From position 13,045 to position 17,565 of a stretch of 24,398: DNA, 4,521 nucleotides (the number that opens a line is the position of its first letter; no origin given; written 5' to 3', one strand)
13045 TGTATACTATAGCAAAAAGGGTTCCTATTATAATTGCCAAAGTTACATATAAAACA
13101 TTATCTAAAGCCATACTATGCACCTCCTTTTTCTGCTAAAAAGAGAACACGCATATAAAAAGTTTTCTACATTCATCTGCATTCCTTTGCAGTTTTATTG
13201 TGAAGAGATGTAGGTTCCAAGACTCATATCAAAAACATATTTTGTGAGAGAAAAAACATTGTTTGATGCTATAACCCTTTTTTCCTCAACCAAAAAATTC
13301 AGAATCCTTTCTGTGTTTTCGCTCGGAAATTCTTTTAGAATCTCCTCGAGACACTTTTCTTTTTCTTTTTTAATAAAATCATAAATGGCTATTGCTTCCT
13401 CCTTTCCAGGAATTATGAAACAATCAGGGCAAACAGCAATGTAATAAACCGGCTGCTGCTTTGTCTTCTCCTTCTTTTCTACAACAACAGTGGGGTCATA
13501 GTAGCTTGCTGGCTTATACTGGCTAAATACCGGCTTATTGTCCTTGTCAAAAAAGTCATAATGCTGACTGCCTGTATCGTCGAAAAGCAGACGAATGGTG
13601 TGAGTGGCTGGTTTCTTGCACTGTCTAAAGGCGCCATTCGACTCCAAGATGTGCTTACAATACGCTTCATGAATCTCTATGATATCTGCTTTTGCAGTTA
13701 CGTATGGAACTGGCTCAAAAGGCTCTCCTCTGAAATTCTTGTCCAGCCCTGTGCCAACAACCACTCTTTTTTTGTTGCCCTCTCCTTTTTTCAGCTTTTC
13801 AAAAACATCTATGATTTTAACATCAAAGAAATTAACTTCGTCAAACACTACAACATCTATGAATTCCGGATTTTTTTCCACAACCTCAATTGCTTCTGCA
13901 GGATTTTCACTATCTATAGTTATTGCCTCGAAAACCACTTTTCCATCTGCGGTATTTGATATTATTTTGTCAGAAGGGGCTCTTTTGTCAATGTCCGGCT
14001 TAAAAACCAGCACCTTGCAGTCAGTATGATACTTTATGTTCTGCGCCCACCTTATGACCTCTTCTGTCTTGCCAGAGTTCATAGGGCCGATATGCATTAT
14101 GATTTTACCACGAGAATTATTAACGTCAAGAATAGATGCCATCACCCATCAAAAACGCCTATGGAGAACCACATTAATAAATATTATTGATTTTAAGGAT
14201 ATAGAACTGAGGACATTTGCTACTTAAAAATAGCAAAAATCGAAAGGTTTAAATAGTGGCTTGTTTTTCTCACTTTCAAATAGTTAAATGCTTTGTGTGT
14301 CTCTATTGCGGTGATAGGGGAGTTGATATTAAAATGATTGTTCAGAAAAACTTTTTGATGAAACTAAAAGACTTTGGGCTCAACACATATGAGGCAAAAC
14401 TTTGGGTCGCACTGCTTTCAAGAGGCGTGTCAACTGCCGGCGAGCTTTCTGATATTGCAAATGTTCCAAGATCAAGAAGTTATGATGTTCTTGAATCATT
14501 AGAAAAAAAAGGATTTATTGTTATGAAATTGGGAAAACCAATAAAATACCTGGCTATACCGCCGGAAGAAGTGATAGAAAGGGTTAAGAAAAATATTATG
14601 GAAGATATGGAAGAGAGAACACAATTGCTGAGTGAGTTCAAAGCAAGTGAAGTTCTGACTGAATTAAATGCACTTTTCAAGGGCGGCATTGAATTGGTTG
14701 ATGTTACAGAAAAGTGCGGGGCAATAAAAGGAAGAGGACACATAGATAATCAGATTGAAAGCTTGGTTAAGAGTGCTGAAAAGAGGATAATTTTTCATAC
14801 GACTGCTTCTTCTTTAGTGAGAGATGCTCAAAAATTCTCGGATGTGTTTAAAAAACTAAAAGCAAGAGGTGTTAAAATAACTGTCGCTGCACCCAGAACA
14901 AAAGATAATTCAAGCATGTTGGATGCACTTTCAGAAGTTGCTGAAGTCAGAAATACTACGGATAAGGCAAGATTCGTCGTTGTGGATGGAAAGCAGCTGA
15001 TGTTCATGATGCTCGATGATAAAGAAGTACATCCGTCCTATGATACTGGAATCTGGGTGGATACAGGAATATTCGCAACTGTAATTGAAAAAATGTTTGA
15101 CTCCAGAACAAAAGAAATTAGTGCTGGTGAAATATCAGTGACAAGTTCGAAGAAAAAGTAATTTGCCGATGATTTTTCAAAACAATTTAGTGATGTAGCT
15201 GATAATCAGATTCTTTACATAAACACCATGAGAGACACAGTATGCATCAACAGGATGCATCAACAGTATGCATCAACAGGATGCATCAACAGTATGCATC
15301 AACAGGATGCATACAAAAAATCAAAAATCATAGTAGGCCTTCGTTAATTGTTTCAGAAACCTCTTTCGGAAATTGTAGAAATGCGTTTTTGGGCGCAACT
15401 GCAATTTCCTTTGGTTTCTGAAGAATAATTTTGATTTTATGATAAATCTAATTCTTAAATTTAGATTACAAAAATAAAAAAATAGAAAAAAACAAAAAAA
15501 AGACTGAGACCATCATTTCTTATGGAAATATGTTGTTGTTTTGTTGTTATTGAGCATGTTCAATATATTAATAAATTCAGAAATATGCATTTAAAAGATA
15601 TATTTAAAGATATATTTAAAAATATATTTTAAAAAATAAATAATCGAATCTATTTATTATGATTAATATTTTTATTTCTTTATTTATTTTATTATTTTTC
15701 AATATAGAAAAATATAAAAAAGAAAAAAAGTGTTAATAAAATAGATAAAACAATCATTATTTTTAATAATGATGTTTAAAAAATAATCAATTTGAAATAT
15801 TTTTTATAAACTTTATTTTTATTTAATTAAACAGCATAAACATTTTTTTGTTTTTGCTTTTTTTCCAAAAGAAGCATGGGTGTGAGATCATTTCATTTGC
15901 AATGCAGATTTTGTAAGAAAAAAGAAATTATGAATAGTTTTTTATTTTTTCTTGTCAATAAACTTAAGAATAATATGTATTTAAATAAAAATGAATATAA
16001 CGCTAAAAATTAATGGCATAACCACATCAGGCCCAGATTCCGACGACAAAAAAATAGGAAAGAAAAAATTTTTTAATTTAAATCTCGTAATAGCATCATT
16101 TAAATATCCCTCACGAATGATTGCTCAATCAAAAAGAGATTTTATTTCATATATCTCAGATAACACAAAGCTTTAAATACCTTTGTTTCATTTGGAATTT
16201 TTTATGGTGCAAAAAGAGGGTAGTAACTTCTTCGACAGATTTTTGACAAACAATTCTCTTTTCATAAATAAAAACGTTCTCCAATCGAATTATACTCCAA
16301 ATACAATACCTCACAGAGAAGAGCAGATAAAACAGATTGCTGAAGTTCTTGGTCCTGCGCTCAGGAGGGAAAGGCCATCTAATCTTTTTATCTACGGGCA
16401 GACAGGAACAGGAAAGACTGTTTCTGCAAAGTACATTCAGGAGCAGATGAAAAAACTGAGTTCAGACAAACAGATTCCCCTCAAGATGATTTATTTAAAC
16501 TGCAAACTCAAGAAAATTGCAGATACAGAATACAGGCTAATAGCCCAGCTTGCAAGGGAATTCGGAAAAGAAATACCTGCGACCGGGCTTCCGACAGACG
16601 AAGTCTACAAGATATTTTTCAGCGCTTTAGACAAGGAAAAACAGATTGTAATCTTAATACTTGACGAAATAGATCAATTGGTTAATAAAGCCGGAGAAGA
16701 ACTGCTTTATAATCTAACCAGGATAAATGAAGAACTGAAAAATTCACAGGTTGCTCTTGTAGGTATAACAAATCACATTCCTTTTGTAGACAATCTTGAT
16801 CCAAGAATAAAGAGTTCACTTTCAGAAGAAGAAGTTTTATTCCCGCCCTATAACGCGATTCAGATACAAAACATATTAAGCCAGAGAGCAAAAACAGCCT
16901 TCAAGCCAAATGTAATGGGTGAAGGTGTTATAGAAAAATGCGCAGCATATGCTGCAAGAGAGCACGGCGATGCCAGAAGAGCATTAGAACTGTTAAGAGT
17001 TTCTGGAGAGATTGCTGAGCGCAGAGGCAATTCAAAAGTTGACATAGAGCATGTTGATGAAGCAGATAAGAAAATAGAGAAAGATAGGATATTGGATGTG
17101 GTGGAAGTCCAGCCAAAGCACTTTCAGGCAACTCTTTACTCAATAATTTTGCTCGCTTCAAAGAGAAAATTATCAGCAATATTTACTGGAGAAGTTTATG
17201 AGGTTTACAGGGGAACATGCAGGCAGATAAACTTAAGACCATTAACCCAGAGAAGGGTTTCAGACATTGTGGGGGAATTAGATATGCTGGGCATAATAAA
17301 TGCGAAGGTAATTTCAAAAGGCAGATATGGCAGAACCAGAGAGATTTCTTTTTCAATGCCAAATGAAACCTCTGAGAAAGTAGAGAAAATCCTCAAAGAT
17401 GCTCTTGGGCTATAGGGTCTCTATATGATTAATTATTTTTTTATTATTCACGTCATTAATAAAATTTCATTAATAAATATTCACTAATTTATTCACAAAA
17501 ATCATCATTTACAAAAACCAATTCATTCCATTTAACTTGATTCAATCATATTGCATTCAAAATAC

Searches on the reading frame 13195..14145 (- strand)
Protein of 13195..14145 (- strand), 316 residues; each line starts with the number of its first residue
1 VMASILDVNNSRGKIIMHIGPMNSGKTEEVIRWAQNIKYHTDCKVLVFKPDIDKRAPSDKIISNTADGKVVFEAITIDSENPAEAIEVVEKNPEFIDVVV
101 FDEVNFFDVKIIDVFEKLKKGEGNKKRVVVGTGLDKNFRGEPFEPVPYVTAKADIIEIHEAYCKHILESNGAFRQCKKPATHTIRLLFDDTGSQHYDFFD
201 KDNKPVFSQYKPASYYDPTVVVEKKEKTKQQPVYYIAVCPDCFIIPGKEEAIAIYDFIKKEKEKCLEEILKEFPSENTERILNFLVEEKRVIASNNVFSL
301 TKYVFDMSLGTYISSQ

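Call 8: search_protein_families(library=pfam, proteins=[window:13195-14145:-])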
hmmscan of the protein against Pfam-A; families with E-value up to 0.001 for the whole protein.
window:13195-14145:- (316 aa): 2 families
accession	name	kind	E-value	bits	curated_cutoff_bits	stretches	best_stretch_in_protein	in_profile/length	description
PF00265.24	TK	-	4.4e-22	79.2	20.6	1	13-166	1-143/176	Thymidine kinase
PF22527.2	DEXQc_Suv3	-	4.9e-05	23.4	27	1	12-106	12-104/154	DEXQ-box helicase domain of Suv3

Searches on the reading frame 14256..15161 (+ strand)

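Call 8: search_protein_families(library=pfam, proteins=[window:14256-15161:+])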
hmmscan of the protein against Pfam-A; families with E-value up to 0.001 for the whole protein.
window:14256-15161:+ (301 aa): 3 families
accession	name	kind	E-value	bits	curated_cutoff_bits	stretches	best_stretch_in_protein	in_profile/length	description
PF01978.25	TrmB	-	4.1e-21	75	25.6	1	37-104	1-68/68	Sugar-specific transcriptional regulator TrmB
PF11495.14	Regulator_TrmB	-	5.1e-07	29.6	22.2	1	157-282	5-125/233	Archaeal transcriptional regulator TrmB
PF05368.20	NmrA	-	0.00052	20.1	27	0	91-132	233-274/298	NmrA-like family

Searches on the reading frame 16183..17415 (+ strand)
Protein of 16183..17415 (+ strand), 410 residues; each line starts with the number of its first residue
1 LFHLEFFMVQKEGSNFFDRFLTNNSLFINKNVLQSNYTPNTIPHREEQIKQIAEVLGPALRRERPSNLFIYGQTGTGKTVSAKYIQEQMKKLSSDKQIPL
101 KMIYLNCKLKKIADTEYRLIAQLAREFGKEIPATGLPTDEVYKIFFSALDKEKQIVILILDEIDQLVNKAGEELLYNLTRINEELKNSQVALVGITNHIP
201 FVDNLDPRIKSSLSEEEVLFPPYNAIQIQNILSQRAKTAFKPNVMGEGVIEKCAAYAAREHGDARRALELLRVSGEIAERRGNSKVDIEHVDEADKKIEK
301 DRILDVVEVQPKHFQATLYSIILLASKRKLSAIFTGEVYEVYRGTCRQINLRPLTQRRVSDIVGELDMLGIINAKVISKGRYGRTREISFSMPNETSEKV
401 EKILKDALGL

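Call 8: search_protein_families(library=pfam, proteins=[window:16183-17415:+])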
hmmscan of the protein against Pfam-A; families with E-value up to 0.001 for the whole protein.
window:16183-17415:+ (410 aa): 13 families
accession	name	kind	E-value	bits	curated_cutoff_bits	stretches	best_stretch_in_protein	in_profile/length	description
PF09079.17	Cdc6_C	-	1.3e-27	96.1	25.1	1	306-396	2-92/96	CDC6, C terminal winged helix domain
PF22703.2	Cdc6_lid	-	1.3e-26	92.7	27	1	230-295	2-67/68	Cdc6 AAA+ ATPase-type lid domain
PF13401.12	AAA_22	-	1.1e-12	48.8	27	1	64-196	4-124/130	AAA domain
PF13191.12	AAA_16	-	2.6e-10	41.5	32.6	1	43-184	3-161/167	AAA ATPase domain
PF00004.35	AAA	-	7.3e-10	39.8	21.2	1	69-218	2-127/131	ATPase family associated with various cellular activities (AAA)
PF01637.24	ATPase_2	-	1.8e-09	38.2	33.2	1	45-189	4-146/225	ATPase domain predominantly from Archaea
PF05621.17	TniB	-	3e-08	33.8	22.4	1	49-209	19-175/189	Bacterial TniB protein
PF22606.2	Cdc6-ORC-like_ATPase_lid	-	2.4e-06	27.8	27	1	223-279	1-57/60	Cdc6/ORC-like, ATPase lid domain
PF05729.18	NACHT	-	4.2e-05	23.9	26.7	1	68-178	3-113/167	NACHT domain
PF24883.2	NPHP3_N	-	8.9e-05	23.2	24.8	0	64-180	21-148/164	Nephrocystin 3, N-terminal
PF00158.32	Sigma54_activat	-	0.00037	20.6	20.2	0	47-108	6-59/168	Sigma-54 interaction domain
PF00270.35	DEAD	-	0.00059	20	26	0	66-181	15-145/167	DEAD/DEAH box helicase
PF14532.12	Sigma54_activ_2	-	0.00064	20.4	25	0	62-94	18-50/138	Sigma-54 interaction domain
